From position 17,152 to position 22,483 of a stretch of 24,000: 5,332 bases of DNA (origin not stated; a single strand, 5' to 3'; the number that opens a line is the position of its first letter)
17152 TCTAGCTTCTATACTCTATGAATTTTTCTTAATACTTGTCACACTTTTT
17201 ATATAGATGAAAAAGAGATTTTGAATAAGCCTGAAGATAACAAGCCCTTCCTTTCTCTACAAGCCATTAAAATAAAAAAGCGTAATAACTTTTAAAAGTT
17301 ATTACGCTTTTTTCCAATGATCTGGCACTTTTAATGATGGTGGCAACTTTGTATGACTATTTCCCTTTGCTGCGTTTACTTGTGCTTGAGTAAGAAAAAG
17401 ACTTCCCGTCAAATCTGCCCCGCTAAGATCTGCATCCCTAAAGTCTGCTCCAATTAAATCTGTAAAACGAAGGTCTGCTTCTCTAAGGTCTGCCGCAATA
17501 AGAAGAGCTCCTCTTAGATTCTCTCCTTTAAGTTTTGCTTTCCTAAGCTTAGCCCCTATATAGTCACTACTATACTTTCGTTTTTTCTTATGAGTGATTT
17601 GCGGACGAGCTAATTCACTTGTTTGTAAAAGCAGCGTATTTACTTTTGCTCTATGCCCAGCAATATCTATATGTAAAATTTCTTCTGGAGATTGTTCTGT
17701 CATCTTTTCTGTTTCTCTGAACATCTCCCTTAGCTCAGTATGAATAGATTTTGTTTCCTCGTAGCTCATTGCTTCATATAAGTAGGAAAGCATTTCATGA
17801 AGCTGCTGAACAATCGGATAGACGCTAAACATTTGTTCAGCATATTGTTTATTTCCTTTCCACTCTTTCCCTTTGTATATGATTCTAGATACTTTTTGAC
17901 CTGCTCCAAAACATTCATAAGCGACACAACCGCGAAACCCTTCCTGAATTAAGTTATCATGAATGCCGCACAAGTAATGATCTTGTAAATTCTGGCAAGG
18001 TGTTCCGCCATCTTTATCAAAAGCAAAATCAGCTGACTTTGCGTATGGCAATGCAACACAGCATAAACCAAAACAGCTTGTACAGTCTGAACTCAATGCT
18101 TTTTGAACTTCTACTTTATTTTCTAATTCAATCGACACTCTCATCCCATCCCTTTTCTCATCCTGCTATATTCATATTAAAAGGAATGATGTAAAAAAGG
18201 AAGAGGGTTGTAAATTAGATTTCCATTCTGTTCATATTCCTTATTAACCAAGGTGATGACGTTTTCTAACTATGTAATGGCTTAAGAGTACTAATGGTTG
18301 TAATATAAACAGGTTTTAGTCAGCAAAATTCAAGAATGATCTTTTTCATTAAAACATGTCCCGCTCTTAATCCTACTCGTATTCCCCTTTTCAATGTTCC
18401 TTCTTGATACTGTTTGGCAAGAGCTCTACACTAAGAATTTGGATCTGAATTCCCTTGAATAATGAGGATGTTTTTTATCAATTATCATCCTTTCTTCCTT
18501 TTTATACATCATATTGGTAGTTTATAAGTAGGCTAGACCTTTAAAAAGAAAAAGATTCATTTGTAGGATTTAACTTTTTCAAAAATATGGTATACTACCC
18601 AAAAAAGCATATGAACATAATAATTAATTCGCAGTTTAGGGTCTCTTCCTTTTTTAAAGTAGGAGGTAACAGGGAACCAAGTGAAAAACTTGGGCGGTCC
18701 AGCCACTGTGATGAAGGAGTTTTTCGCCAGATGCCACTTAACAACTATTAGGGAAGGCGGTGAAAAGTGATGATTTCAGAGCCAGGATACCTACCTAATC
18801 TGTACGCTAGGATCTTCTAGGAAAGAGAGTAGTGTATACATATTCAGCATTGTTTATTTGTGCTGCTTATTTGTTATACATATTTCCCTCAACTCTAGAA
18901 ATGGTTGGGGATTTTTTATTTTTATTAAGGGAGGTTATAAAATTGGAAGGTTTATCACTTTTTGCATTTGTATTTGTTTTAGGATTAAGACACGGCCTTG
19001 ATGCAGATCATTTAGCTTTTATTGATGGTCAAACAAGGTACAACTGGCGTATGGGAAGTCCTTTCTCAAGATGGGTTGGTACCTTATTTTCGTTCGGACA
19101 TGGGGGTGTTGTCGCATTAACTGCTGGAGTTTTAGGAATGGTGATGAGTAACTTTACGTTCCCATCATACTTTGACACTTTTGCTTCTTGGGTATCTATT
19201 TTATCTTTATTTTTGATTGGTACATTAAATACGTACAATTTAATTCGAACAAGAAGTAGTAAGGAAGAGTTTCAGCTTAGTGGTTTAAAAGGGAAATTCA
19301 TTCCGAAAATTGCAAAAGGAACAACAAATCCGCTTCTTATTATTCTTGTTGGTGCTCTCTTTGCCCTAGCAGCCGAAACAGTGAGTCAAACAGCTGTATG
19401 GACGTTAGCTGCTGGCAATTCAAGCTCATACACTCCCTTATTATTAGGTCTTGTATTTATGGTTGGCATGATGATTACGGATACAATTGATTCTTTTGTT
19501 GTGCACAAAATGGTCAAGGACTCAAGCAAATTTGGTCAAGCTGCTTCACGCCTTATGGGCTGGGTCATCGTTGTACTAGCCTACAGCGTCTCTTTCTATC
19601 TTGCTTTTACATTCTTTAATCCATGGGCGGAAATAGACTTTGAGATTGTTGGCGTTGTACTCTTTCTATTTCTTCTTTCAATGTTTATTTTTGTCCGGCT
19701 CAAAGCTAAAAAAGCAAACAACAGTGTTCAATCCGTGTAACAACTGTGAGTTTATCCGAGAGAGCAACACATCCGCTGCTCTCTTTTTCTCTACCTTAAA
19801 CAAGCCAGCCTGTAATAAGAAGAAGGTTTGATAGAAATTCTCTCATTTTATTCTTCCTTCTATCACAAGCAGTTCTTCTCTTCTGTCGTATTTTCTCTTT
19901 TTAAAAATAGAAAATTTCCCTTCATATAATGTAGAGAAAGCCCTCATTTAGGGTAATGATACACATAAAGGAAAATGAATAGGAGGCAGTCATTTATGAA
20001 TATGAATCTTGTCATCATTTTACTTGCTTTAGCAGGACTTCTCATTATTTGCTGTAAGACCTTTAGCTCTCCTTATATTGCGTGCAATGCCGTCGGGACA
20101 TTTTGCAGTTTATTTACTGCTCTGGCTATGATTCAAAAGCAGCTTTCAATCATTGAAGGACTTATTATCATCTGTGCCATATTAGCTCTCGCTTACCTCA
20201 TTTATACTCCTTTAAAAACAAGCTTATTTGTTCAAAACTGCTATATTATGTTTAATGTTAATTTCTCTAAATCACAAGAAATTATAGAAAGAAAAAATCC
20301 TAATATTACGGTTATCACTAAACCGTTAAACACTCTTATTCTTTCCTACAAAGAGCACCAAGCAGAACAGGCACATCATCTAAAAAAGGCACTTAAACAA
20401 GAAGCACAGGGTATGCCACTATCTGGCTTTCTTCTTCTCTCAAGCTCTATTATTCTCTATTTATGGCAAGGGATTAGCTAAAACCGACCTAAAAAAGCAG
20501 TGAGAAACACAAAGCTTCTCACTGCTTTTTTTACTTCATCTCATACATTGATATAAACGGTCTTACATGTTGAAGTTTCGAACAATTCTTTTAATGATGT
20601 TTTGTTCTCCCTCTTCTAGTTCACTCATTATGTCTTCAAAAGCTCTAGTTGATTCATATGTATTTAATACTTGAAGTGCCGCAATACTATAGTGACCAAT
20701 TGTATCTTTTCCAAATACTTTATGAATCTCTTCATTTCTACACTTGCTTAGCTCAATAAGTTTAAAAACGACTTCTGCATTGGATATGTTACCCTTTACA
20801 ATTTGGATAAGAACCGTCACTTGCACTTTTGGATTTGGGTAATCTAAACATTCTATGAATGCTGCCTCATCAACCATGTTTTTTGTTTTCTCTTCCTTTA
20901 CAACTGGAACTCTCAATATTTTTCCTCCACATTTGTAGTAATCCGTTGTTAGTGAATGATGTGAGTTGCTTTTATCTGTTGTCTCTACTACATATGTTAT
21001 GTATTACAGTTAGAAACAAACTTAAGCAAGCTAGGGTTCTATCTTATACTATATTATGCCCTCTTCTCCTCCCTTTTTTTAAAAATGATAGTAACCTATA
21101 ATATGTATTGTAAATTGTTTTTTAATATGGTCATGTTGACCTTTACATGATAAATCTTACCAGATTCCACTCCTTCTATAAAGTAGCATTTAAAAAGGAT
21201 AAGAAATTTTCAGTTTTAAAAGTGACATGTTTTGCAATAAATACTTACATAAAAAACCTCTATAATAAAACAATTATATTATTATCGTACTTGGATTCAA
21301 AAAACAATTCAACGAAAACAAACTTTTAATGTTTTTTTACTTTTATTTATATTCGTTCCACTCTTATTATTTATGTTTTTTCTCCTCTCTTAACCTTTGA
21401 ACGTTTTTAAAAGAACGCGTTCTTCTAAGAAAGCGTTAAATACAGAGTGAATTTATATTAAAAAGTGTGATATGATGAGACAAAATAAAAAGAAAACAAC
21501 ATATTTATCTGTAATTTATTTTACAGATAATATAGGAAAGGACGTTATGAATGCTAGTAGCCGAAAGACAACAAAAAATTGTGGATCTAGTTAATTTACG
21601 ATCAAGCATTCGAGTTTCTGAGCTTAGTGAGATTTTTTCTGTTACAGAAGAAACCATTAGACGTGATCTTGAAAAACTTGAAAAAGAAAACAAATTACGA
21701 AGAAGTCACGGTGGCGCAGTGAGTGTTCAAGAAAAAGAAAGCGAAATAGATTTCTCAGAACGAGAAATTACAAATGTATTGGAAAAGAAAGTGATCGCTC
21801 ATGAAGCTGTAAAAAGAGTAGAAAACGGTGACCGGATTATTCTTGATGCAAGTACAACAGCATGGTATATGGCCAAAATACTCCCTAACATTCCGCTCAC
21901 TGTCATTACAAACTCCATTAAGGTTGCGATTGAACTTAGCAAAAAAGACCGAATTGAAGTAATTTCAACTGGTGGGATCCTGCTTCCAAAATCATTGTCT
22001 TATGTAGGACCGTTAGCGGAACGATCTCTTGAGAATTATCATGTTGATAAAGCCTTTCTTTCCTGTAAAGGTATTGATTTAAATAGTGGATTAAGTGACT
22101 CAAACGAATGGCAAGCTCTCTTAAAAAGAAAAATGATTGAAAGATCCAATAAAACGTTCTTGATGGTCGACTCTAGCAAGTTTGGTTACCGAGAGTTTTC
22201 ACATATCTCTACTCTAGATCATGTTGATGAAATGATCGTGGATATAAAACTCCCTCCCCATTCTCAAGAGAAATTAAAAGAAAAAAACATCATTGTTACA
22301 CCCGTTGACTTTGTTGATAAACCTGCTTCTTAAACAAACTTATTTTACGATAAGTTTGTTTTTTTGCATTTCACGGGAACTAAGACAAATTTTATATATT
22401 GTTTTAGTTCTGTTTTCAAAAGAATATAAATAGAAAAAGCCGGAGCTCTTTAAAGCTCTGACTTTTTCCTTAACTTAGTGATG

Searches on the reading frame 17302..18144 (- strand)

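Call 55: search_protein_families(library=pfam, proteins=[window:17302-18144:-], max_evalue=0.0001)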
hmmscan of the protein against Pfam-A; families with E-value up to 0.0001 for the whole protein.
window:17302-18144:- (280 aa): 1 family
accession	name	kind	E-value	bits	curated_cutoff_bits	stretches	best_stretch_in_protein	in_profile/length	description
PF00805.28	Pentapeptide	-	2.5e-15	56.2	20.2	2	216-247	4-35/40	Pentapeptide repeats (8 copies)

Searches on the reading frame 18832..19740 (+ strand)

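Call 55: search_protein_families(library=pfam, proteins=[window:18832-19740:+], max_evalue=0.0001)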
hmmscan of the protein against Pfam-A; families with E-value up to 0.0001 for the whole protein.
window:18832-19740:+ (302 aa): 1 family
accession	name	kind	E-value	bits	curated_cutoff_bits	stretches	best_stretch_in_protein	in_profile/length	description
PF03824.22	NicO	-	8.6e-13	48.7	27.7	1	42-228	3-210/287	High-affinity nickel-transport protein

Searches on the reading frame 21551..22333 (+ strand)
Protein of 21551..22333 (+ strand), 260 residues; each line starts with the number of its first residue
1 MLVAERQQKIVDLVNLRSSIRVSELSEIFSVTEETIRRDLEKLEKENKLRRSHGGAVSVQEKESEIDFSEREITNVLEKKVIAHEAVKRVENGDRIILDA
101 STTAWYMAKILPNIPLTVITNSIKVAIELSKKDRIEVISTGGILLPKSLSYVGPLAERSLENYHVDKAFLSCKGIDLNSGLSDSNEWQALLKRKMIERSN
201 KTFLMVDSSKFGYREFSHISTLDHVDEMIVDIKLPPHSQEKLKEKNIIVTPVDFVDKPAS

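Call 55: search_protein_families(library=pfam, proteins=[window:21551-22333:+], max_evalue=0.0001)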
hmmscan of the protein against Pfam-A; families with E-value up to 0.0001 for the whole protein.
window:21551-22333:+ (260 aa): 3 families
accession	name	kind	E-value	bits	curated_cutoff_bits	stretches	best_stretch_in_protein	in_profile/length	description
PF00455.28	DeoRC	-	3.5e-53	180.3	31.8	1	75-231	2-159/160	DeoR C terminal sensor domain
PF08220.18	HTH_DeoR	-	2.1e-18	66.2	21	1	6-61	1-56/57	DeoR-like helix-turn-helix domain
PF08279.18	HTH_11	-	7.4e-07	29.4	25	1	6-47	1-43/55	HTH domain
